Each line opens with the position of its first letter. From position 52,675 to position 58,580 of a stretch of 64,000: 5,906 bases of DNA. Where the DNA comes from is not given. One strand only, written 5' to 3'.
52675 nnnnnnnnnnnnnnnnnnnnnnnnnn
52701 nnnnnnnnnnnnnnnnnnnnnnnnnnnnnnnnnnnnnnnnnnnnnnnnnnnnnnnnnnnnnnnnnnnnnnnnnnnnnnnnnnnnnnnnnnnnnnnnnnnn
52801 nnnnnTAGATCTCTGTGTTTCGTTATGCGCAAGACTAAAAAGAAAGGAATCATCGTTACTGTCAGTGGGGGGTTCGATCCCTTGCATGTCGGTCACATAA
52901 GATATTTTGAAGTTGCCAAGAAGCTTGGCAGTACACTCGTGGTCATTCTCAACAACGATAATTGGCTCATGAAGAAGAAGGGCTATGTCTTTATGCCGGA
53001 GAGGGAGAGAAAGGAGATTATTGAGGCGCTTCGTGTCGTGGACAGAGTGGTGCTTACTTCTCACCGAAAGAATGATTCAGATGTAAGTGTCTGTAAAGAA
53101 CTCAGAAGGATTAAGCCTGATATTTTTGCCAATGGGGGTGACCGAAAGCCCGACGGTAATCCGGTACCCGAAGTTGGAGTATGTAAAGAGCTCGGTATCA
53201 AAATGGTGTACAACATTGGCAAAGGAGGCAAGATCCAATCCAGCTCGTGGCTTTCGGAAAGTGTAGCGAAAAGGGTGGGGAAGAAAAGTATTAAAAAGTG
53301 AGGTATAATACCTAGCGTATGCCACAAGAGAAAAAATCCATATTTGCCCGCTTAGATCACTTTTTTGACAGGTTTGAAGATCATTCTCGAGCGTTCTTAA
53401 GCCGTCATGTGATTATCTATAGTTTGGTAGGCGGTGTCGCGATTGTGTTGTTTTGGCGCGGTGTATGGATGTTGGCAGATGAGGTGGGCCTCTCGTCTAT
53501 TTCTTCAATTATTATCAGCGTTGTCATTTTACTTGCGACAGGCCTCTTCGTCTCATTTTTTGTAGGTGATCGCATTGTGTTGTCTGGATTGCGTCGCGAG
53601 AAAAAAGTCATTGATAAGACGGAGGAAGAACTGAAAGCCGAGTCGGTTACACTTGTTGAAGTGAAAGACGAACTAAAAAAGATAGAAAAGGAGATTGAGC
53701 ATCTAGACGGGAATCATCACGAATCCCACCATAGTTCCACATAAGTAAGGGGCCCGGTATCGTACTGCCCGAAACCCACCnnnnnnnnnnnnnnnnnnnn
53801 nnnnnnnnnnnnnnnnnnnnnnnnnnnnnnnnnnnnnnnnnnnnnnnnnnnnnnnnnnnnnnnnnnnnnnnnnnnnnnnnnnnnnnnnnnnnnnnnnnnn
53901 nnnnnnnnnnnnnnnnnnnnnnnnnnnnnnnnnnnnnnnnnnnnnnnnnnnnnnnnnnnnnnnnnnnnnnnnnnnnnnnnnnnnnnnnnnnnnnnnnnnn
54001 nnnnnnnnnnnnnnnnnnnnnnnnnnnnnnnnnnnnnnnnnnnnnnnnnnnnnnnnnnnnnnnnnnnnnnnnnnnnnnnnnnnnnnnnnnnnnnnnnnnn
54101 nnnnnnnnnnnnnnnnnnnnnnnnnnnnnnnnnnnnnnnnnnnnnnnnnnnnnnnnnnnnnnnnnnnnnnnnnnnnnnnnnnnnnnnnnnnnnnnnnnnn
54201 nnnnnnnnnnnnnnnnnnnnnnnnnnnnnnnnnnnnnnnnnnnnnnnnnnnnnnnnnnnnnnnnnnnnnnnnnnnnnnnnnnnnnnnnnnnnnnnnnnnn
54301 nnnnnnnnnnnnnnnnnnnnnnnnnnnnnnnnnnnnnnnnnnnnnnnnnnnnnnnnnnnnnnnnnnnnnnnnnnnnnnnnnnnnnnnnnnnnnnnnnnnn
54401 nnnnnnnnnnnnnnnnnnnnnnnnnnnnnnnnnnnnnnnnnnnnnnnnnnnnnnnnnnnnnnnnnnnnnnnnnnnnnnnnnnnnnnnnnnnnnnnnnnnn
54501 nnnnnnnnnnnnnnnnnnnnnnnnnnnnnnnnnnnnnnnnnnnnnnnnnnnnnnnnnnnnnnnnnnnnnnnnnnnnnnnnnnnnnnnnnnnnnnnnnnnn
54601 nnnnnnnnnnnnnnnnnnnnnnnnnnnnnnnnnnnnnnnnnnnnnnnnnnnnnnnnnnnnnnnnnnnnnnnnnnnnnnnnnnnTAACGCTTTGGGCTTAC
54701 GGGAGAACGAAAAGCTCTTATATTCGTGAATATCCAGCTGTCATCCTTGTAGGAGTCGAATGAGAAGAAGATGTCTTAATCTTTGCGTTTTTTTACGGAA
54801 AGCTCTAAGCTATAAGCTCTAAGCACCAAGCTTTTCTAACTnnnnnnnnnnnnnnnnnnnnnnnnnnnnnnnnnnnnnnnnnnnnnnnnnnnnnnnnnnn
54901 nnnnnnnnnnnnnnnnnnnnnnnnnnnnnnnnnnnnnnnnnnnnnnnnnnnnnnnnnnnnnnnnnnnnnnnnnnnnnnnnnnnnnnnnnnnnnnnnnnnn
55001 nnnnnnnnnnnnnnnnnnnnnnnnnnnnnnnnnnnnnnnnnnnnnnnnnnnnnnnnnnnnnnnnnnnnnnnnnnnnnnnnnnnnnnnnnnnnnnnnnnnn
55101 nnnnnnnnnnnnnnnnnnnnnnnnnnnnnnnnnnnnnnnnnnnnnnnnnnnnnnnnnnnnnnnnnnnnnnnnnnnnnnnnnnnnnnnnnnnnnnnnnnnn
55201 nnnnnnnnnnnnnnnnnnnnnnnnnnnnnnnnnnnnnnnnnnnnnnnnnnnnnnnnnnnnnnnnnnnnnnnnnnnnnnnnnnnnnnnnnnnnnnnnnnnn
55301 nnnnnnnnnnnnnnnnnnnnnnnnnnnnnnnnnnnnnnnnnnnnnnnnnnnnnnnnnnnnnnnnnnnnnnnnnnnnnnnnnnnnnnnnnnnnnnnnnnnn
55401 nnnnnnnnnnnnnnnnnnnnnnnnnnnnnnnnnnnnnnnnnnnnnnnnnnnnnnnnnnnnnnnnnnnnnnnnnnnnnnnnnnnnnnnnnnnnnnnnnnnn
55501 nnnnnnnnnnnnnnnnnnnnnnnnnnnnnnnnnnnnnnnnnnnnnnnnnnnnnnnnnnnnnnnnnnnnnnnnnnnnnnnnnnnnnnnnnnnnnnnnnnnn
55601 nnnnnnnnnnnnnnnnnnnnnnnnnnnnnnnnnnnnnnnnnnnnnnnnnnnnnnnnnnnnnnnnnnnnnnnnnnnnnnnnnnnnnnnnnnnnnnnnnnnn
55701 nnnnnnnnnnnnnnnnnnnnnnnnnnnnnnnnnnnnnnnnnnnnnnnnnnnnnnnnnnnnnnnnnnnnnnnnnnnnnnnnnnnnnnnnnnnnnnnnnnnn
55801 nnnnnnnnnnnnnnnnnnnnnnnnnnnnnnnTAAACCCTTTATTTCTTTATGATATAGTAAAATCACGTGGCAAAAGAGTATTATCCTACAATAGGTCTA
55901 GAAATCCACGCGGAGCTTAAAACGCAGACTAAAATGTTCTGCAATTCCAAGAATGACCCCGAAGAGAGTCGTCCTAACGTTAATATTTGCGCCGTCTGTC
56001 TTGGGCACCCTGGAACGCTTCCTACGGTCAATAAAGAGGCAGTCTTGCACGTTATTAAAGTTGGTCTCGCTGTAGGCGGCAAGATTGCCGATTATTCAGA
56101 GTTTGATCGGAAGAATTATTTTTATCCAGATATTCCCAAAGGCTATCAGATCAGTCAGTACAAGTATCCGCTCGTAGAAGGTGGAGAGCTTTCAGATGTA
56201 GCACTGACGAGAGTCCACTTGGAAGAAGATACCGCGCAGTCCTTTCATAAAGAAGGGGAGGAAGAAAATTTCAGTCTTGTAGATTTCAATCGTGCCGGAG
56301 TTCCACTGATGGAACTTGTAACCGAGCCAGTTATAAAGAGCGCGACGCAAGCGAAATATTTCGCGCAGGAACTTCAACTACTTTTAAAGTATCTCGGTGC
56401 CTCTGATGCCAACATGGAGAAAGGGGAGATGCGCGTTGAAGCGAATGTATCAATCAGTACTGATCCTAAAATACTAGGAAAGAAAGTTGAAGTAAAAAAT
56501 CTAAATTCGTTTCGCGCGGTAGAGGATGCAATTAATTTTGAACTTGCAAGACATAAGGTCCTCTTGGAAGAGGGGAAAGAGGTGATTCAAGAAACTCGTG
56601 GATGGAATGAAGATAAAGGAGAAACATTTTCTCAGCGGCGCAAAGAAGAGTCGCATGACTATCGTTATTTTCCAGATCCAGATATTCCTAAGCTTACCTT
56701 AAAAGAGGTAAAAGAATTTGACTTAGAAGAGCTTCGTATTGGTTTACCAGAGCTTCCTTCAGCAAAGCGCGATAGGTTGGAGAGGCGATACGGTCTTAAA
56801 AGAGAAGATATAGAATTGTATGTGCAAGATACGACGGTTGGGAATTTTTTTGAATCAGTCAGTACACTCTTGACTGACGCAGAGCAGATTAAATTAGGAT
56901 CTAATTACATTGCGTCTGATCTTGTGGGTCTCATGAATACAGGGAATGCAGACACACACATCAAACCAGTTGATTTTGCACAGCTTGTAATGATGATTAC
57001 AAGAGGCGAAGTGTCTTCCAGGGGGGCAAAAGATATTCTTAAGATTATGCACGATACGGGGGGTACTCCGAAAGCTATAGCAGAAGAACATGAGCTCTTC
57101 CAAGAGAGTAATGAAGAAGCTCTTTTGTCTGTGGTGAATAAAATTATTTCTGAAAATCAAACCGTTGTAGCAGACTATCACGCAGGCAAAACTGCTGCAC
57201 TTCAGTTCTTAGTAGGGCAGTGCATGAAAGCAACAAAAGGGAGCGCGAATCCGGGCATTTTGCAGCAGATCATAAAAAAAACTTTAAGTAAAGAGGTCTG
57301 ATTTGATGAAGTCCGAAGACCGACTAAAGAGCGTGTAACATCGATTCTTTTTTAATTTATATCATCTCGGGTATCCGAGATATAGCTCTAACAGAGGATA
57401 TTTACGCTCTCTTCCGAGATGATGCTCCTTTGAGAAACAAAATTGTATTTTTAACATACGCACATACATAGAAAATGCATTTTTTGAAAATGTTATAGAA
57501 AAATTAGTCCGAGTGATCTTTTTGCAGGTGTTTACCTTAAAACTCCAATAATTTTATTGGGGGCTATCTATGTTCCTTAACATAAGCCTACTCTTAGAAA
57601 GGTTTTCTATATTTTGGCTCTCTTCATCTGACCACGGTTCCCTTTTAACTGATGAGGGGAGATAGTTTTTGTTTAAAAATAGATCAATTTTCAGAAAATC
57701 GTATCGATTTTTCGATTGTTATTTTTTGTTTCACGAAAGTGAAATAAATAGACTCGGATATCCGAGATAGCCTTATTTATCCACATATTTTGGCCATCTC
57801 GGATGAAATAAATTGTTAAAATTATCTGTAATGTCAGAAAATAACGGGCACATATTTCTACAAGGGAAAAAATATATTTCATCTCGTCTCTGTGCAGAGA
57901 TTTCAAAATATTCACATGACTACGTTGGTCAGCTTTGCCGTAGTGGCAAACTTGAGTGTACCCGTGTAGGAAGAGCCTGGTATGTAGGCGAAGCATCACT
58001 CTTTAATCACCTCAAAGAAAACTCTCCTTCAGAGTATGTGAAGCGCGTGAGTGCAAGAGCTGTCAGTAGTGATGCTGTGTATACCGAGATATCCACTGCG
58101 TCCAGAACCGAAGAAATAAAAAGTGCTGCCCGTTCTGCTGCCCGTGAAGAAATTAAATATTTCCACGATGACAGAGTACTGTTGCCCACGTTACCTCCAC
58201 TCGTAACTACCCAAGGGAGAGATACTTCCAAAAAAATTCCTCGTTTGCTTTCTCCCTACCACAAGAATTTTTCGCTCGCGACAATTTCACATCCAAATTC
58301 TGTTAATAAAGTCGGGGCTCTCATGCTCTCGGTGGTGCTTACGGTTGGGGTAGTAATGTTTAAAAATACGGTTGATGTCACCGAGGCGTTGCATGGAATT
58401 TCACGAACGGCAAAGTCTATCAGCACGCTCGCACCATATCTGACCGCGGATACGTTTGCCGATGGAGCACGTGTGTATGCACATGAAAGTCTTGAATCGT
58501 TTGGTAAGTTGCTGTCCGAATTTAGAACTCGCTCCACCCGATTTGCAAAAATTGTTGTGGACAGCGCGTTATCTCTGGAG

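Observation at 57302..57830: Structured 530-bp leader with recurring CTCGG/CCGAG palindromes upstream of the giant gene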

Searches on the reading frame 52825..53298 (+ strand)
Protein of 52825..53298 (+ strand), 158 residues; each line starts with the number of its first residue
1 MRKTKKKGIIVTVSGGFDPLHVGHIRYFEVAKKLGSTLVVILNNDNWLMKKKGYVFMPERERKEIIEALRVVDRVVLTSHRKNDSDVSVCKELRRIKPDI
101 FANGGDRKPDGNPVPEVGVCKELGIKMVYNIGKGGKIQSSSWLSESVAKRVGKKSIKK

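Call 12: search_protein_families(library=pfam, proteins=[window:52825-53298:+], max_evalue=0.01)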
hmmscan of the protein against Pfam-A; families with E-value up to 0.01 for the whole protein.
window:52825-53298:+ (158 aa): 1 family
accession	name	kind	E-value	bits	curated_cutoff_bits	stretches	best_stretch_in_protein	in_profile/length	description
PF01467.32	CTP_transf_like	-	4.1e-13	50.1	21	1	15-106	4-89/133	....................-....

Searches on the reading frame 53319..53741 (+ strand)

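Call 12: search_protein_families(library=pfam, proteins=[window:53319-53741:+], max_evalue=0.01)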
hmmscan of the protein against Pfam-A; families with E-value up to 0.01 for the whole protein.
window:53319-53741:+ (141 aa): 1 family
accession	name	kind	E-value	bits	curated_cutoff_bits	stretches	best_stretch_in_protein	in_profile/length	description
PF15993.10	Fuseless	-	9.4e-05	22.4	25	1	25-72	77-121/298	Fuseless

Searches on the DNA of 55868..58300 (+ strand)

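Call 4: search_rna_families(source=window, start=56800, end=58300, threshold=evalue, max_evalue=10)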
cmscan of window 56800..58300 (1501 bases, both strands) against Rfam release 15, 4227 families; matches with E-value up to 10: 4.
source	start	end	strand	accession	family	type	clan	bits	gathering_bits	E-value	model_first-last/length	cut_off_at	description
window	57098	57155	-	RF00208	snoR72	Gene; snRNA; snoRNA; CD-box;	-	21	43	5.8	1-87/87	no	Small nucleolar RNA R72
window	57758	57806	-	RF03714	MIR774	Gene; miRNA;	-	17.8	80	4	1-98/98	no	MIR774 microRNA precursor family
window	57529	57693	-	RF02034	IMES-1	Gene;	-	13.5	81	6.3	1-191/191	no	IMES-1 RNA motif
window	57715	57840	+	RF02350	psRNA6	Gene; sRNA;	-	11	60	3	1-333/333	no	Nitrosomonas sRNA psRNA6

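Call 24: search_rna_families(sources=[L011, L012, L013, L014, L023, L044, L032, L049, L053], threshold=gathering)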
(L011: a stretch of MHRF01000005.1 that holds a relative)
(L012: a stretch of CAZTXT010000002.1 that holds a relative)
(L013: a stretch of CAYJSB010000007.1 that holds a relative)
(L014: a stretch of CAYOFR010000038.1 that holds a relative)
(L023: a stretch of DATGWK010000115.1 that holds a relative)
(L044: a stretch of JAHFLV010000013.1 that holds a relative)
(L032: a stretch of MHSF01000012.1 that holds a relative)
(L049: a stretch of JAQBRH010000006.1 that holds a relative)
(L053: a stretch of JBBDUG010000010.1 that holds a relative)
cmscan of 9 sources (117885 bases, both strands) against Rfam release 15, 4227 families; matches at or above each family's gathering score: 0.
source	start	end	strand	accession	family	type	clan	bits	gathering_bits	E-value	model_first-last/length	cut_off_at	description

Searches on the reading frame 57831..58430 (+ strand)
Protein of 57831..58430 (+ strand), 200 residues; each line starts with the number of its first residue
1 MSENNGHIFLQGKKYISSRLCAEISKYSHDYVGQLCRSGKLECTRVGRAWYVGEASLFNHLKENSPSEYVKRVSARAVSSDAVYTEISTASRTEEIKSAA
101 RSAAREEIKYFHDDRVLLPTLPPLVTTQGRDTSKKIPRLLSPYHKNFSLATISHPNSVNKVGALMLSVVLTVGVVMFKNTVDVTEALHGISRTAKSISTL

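Call 37: search_protein_families(library=pfam, proteins=[window:57831-58430:+], max_evalue=1)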
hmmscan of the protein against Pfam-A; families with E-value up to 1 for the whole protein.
window:57831-58430:+ (200 aa): 1 family
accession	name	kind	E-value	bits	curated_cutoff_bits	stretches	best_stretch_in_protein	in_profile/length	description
PF12728.13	HTH_17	-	0.003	18.2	27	1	22-64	8-50/51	Helix-turn-helix domain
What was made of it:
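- On HTH_17 / excisionase-BldC winged helix (the N-terminal domain of the giant protein): 18.2 bits against a cut-off of 27 (call 37).
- W's own protein scores below the Pfam HTH_17 cut-off, 18.2 against 27 bits (call 37).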

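Call 52: predict_structure(alignment_id=A1)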
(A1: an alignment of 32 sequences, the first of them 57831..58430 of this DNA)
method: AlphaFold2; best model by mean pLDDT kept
length: 200 residues; sequences in the alignment: 32
mean_pLDDT: 72.7   pTM: 0.39
mean pLDDT of the five models: 72.7, 71.5, 70.5, 70.5, 70.3
residues with pLDDT >= 90: 56; 70-90: 45; 50-70: 76; < 50: 23
segments of 3 or more residues with pLDDT < 50: 83-86, 88-91, 138-142, 144-148
pLDDT, mean of each block of 10 residues (from residue 1): 75 95 95 97 95 96 77 62 48 56 64 83 69 50 49 57 85 77 57 65
secondary structure, 60 per line:
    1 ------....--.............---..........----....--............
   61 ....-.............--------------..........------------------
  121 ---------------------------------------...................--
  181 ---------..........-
elements in order: E7-10 E13-17 H18-25 H29-38 E43-46 E49-53 H54-64 H66-78 H93-102 H160-178 H190-199
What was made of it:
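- On HTH_17 / excisionase-BldC winged helix (the N-terminal domain of the giant protein): The model is confident, pLDDT 95 or more over roughly residues 11-60 (call 52).
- pLDDT is 95 or more over roughly residues 11-60 (call 52).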

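Call 54: fold_search(model_id=the predicted structure, library=pdb)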
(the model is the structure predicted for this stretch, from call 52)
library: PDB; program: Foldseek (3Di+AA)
matches with E <= 10: 500; with E <= 0.001: 0
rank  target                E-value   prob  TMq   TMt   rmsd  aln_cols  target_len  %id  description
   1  4j2n_A                5.7e-02  1.00  0.22  0.74   1.3        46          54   26  Crystal Structure of mycobacteriophage Pukovnik Xis (released 2013-10-23)
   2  4j2n_C                6.1e-02  1.00  0.22  0.72   1.2        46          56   26  Crystal Structure of mycobacteriophage Pukovnik Xis (released 2013-10-23)
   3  6ama_B                9.6e-02  1.00  0.24  0.77   2.8        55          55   20  Structure of S. coelicolor/S. venezuelae BldC-smeA-ssfA complex to 3.09 Angstrom (released 2018-03-28)
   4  6ama_Y                1.3e-01  1.00  0.25  0.80   1.9        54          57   18  Structure of S. coelicolor/S. venezuelae BldC-smeA-ssfA complex to 3.09 Angstrom (released 2018-03-28)
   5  6ama_P                1.3e-01  0.99  0.24  0.76   2.8        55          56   20  Structure of S. coelicolor/S. venezuelae BldC-smeA-ssfA complex to 3.09 Angstrom (released 2018-03-28)
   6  6ama_A                2.0e-01  0.99  0.23  0.75   2.9        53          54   21  Structure of S. coelicolor/S. venezuelae BldC-smeA-ssfA complex to 3.09 Angstrom (released 2018-03-28)
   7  6j05_A                2.0e-01  0.41  0.16  0.28   8.5        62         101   22  Structures of two ArsR As(III)-responsive repressors: implications for the mechanism of derepression (released 2019-07-03)
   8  7dvr                  2.0e-01  0.38  0.18  0.22   8.1        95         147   15  Crystal structure of heme sensor protein PefR from Streptococcus agalactiae in complex with heme (released 2021-09-29)
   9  6ama_H                2.1e-01  0.99  0.23  0.76   1.3        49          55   20  Structure of S. coelicolor/S. venezuelae BldC-smeA-ssfA complex to 3.09 Angstrom (released 2018-03-28)
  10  6amk_B                2.1e-01  0.97  0.22  0.71   2.4        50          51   14  Structure of Streptomyces venezuelae BldC-whiI opt complex (released 2018-03-28)
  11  2d1h_B                2.1e-01  0.47  0.19  0.30   5.8        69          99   22  Crystal structure of ST1889 protein from thermoacidophilic archaeon Sulfolobus tokodaii (released 2006-09-05)
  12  7abi_7                2.1e-01  0.18  0.15  0.13  24.9       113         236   14  Human pre-Bact-2 spliceosome (released 2021-02-10)
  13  7dvt                  2.4e-01  0.33  0.16  0.22  10.4       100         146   10  Crystal structure of heme sensor protein PefR in complex with heme and carbon monoxide (released 2021-09-29)
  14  2y35_A                2.7e-01  0.85  0.21  0.05   4.3        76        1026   14  Crystal structure of Xrn1-substrate complex (released 2011-03-16)
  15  8zde_A                2.7e-01  0.44  0.16  0.22  10.2        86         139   13  Crystal structure of HsmR with DNA bound (released 2025-11-05)
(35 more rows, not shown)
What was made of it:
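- On HTH_17 / excisionase-BldC winged helix (the N-terminal domain of the giant protein): TM-score is 0.74-0.80 and rmsd 1.2-2.9 A to 4J2N and 6AMA, with probability 0.99-1.00 (call 54).
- Closest known: BldC / excisionase. Same: The N-terminal domain has the same fold in the AlphaFold model (call 54).
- Closest known: RacA and its ram sites in Bacillus subtilis. Same: It appears among the fold matches (call 54).
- Best PDB matches are Pukovnik Xis (TM 0.74, rmsd 1.3 A), BldC-DNA complexes (TM 0.75-0.80), RdfS and RacA-DNA (call 54). Foldseek E-values are weak, 0.06-0.2, because the domain is small (call 54). The domain's best structural match is an excisionase (call 54).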
